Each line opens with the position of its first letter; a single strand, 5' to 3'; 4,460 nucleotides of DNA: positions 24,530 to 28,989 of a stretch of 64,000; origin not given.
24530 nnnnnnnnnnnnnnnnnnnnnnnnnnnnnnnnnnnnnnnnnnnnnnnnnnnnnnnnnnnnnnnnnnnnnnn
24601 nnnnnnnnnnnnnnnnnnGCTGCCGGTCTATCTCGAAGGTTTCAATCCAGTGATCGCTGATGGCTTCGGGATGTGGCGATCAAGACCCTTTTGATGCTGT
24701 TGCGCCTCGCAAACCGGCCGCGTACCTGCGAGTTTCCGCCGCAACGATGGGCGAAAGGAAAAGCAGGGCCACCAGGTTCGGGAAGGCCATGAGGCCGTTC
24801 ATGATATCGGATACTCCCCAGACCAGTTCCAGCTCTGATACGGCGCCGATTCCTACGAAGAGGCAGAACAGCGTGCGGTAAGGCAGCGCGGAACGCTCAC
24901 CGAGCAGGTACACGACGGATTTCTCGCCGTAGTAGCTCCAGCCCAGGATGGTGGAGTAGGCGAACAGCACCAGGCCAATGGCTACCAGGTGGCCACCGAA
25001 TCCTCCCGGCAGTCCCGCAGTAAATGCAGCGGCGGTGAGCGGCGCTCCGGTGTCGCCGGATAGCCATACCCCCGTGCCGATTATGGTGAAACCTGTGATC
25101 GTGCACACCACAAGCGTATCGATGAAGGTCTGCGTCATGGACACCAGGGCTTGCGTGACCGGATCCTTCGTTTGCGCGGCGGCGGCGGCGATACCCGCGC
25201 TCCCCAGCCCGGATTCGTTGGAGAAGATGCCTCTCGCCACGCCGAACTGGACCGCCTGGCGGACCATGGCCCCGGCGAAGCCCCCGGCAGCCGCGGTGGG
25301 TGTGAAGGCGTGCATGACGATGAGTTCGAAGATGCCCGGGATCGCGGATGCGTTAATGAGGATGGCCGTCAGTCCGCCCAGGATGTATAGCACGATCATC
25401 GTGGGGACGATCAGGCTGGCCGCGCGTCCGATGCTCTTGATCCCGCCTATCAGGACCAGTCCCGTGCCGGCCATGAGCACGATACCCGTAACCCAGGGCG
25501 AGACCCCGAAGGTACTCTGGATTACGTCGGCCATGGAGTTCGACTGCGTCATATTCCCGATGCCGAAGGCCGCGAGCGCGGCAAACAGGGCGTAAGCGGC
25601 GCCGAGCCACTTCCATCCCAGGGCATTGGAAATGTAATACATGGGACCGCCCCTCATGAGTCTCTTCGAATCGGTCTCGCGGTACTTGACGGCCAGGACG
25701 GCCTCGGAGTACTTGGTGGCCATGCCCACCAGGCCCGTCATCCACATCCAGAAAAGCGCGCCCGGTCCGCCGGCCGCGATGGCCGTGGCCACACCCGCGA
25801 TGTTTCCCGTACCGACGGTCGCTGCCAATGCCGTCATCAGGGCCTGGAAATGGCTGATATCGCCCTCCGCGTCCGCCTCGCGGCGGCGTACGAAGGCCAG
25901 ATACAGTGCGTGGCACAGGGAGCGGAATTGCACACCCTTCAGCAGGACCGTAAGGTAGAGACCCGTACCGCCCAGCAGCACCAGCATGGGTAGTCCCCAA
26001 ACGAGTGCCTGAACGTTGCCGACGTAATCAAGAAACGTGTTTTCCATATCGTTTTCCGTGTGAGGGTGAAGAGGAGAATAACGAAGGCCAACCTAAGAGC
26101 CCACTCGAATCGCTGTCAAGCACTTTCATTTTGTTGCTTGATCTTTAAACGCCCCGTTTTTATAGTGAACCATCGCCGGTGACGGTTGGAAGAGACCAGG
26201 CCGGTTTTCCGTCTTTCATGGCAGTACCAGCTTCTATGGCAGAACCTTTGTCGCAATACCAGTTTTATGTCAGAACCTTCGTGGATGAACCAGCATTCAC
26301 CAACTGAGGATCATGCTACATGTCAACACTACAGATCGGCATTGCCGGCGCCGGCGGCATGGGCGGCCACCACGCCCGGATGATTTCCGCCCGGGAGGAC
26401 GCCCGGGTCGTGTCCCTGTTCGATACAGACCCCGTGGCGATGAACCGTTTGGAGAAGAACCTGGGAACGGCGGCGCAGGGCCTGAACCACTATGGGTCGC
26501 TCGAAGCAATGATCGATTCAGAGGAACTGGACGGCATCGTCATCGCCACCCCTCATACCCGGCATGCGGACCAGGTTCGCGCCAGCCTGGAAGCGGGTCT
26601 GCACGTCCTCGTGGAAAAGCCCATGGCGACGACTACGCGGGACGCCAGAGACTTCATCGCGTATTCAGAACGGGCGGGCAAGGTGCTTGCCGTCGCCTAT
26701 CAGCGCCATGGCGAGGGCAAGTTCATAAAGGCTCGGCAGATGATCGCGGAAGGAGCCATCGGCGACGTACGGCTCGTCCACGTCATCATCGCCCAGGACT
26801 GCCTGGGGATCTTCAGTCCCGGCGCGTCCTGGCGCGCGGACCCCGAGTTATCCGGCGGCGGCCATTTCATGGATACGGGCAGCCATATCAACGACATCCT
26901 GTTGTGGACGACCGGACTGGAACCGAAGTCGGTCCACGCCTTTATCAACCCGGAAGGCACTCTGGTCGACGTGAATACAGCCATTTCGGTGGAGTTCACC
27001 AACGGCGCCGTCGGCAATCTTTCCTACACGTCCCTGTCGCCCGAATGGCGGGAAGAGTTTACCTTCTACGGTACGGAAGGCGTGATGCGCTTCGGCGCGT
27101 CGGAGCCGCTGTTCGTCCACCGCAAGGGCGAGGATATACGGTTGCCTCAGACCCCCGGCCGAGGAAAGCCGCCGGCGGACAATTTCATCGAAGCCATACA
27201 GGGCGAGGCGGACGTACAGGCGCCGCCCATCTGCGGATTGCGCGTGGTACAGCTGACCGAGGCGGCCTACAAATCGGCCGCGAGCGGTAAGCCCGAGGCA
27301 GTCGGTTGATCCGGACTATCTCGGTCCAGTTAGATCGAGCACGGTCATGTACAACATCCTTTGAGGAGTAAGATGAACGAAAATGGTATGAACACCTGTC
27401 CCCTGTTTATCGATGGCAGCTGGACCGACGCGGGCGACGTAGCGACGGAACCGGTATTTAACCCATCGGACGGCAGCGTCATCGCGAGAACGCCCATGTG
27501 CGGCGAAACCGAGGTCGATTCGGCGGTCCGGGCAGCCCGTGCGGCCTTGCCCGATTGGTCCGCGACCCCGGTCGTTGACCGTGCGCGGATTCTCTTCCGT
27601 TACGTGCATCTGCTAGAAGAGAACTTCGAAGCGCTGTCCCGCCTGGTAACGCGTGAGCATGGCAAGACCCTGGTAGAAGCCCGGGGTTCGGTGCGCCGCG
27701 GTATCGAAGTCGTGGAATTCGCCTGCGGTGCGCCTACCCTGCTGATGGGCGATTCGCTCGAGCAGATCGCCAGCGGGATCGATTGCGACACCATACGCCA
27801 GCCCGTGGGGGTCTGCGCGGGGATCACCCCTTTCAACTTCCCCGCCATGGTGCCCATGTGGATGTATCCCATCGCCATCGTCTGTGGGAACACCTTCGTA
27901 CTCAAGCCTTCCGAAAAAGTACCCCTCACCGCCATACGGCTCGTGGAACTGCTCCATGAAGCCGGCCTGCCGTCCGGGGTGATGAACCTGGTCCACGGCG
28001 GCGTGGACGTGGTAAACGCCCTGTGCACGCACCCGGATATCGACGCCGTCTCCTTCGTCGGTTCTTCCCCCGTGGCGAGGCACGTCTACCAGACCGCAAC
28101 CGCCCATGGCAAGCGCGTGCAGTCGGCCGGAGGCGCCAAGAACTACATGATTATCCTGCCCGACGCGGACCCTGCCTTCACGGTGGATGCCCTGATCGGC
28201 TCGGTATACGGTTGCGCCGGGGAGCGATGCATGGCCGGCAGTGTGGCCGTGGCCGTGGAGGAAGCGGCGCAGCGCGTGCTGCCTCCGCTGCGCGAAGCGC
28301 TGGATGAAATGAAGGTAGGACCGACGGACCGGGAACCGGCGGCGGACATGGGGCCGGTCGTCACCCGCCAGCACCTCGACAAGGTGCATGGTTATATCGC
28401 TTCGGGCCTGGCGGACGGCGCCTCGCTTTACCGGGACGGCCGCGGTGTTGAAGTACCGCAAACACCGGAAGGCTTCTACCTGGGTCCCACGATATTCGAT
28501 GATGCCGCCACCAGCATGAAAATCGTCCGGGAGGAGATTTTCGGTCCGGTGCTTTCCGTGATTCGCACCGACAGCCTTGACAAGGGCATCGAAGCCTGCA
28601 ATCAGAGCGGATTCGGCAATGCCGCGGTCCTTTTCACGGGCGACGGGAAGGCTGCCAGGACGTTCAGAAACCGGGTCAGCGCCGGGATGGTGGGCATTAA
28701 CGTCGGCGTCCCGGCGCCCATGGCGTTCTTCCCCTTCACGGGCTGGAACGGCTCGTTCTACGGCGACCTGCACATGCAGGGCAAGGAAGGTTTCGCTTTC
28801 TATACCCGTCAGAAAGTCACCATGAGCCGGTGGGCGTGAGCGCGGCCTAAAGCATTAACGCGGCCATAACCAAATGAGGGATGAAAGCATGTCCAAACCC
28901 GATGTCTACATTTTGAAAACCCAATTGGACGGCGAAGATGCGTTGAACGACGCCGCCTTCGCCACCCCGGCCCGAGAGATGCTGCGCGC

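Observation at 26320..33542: Same-strand six-gene array: Gfo/Idh/MocA oxidoreductase, MmsA/IolA-type ALDH, DUF362, IDO-like haem dioxygenase, long-form IspH, xylose-isomerase-like TIM barrel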

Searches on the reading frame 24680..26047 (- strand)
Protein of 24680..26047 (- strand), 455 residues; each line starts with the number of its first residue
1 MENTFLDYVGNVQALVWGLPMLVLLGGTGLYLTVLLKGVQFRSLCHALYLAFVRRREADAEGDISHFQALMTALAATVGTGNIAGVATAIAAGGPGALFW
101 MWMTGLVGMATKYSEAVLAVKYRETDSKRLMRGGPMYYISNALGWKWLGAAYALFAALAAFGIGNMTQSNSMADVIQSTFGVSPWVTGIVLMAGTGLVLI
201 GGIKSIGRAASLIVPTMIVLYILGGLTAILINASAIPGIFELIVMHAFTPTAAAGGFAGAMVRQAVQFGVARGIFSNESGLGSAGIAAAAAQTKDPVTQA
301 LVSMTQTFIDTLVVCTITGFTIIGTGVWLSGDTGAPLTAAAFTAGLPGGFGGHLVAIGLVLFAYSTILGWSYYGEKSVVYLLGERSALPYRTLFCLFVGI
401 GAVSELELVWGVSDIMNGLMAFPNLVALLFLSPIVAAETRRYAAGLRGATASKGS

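Call 3: search_protein_families(library=pfam, proteins=[window:24680-26047:-], max_evalue=0.01)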
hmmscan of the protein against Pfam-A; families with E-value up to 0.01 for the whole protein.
window:24680-26047:- (455 aa): 1 family
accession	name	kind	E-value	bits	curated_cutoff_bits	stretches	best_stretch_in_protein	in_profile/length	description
PF01235.23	Na_Ala_symp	-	2.9e-138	461.9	24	1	55-445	4-382/392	Sodium:alanine symporter family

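Call 4: search_protein_families(library=ncbifam, proteins=[window:24680-26047:-], max_evalue=0.001)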
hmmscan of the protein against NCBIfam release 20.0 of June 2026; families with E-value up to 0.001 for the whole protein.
window:24680-26047:- (455 aa): 1 family
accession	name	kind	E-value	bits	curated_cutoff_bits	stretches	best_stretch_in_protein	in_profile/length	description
TIGR00835.1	agcS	subfamily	6.6e-153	509.5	272.65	1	17-442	1-424/424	amino acid carrier protein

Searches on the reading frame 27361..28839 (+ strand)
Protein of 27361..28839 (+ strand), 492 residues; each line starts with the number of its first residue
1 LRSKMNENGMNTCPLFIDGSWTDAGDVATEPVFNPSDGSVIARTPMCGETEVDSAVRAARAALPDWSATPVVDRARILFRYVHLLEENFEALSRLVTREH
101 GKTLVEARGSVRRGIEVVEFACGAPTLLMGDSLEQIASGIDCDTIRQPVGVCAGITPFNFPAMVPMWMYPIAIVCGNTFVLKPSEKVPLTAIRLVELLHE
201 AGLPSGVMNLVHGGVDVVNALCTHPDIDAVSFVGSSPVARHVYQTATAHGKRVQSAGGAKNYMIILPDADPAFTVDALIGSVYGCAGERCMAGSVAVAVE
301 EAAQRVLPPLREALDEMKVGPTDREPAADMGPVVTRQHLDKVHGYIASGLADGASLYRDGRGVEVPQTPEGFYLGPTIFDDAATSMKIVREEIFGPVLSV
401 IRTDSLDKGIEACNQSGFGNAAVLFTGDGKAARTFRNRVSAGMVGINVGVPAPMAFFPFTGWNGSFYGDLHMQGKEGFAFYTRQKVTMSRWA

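Call 3: search_protein_families(library=pfam, proteins=[window:27361-28839:+], max_evalue=0.01)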
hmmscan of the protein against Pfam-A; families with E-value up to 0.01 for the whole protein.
window:27361-28839:+ (492 aa): 1 family
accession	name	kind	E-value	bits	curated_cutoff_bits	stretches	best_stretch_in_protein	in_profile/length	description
PF00171.27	Aldedh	-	9.4e-142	473.2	23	1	21-486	1-460/461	Aldehyde dehydrogenase family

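Call 4: search_protein_families(library=ncbifam, proteins=[window:27361-28839:+], max_evalue=0.001)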
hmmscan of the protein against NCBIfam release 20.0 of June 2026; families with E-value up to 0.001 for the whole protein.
window:27361-28839:+ (492 aa): 43 families (the best 25 are shown)
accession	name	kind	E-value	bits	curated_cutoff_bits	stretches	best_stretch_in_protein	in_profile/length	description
TIGR01722.1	MMSDH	subfamily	9.8e-189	628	448.5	1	15-491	3-477/477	CoA-acylating methylmalonate-semialdehyde dehydrogenase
NF052305.1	DioxValDhHalo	equivalog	1.2e-101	341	750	1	15-487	7-479/483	2,5-dioxovalerate dehydrogenase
NF042993.1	AlphKGSA_gudD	equivalog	1.6e-97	327.2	770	1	12-485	3-476/481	alpha-ketoglutaric semialdehyde dehydrogenase GucD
TIGR01804.1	BADH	equivalog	9.1e-97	324.4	668.6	1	16-483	1-465/467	betaine-aldehyde dehydrogenase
NF009725.0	PRK13252.1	equivalog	3.5e-93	312.7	593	1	11-485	5-475/488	betaine-aldehyde dehydrogenase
NF045735.1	PaDhStyDPseudo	equivalog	3.6e-88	296.4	850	1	15-485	5-477/483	phenylacetaldehyde dehydrogenase StyD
TIGR02299.1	HpaE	equivalog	9e-88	295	638.35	1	15-486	3-473/488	5-carboxymethyl-2-hydroxymuconate semialdehyde dehydrogenase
NF010000.0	PRK13473.1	subfamily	7.2e-87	292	615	1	15-489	5-472/475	aminobutyraldehyde dehydrogenase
NF045736.1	PaDhStyDRhodo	equivalog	2.2e-80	270.5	800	1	14-468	4-458/479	phenylacetaldehyde dehydrogenase StyD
NF002852.0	PRK03137.1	subfamily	8.5e-78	262.4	648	1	11-486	35-509/514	L-glutamate gamma-semialdehyde dehydrogenase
TIGR01780.1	SSADH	subfamily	6.2e-76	256.1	646.35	1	32-468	1-433/448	succinate-semialdehyde dehydrogenase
NF006916.0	PRK09407.1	equivalog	2.9e-71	240.7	521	1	27-490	33-494/526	succinic semialdehyde dehydrogenase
NF007497.0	PRK10090.1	equivalog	3.5e-70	237.1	500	1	11-486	5-474/480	aldehyde dehydrogenase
NF007352.0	PRK09847.1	equivalog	6.6e-70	236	850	1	14-467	21-471/495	aldehyde dehydrogenase PuuC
TIGR03216.1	OH_muco_semi_DH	equivalog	1e-69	235.4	693.25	1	16-448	4-441/481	2-hydroxymuconic semialdehyde dehydrogenase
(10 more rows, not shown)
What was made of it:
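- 27373..28839 (+): CoA-acylating (methyl)malonate-semialdehyde dehydrogenase (MmsA/IolA type). The ORF opens at 27361. TIGR01722, 628 bits against a cutoff of 448.5 (call 4).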

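Call 63: search_solved_structures(query=window:27373-28839:+, max_evalue=1e-100, show_alignments=1)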
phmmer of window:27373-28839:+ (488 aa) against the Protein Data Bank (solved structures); distinct sequences matched with E-value up to 1e-100: 10.
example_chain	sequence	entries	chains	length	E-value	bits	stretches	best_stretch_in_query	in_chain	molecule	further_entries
9q0d_A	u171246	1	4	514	7.8e-156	522.8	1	13-488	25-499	methylmalonate-semialdehyde dehydrogenase (CoA acylating)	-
5tjr_A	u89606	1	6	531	4.7e-148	497.1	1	20-487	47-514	Methylmalonate-semialdehyde dehydrogenase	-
4zz7_A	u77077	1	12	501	1e-144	486.1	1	22-487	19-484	Methylmalonate-semialdehyde dehydrogenase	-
1t90_A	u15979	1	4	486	7.5e-144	483.3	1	12-487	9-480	Probable methylmalonate-semialdehyde dehydrogenase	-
4e4g_A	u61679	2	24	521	1.9e-143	481.9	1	11-487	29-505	Methylmalonate-semialdehyde dehydrogenase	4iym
8xxq_A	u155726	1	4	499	9.2e-141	473.1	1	7-487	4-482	Methylmalonate-semialdehyde/malonate-semialdehyde dehydrogenase [acylating], mitochondrial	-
9izx_A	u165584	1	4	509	1e-140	472.9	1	6-487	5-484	Methylmalonate-semialdehyde/malonate-semialdehyde dehydrogenase [acylating], mitochondrial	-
9izv_A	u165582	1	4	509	1.4e-140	472.4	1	6-487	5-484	Methylmalonate-semialdehyde/malonate-semialdehyde dehydrogenase [acylating], mitochondrial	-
9izw_A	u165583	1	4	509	5.1e-140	470.6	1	6-487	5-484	Methylmalonate-semialdehyde/malonate-semialdehyde dehydrogenase [acylating], mitochondrial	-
9izu_C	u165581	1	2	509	9.6e-140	469.7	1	6-487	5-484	Methylmalonate-semialdehyde/malonate-semialdehyde dehydrogenase [acylating], mitochondrial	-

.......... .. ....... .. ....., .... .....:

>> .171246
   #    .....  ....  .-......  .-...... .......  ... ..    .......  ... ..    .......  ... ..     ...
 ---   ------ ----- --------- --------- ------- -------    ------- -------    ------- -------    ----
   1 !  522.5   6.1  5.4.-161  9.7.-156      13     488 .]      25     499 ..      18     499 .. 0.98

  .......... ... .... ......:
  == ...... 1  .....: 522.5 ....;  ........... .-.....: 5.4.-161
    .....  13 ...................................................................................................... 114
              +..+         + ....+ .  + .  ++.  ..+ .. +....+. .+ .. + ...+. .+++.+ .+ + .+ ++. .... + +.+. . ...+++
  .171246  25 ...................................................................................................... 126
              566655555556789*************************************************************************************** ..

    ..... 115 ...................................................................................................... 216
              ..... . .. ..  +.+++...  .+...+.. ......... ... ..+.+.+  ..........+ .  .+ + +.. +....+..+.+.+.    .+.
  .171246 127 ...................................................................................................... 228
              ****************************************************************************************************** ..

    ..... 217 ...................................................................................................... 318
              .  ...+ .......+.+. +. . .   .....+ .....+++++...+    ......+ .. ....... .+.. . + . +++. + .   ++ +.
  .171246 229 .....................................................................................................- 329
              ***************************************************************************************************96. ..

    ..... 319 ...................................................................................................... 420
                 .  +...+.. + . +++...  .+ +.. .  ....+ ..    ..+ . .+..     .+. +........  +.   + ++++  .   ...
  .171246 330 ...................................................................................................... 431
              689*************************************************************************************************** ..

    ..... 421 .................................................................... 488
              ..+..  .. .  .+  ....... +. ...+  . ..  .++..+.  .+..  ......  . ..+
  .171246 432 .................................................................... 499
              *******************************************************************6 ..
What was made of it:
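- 27373..28839 (+): Best solved relatives are MMSDHs, E = 8e-156, and the Arg-Cys active-site motif GERCMA aligns (call 63).
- On iol (myo-inositol catabolism) operon: Solved MMSDHs match at E = 8e-156 (call 63).
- Closest known: MmsA/DddC-type malonate or methylmalonate semialdehyde dehydrogenase clusters. Same: It is a bona fide MMSDH (calls 4, 63) in a marine bacterium, next to solute symporters.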
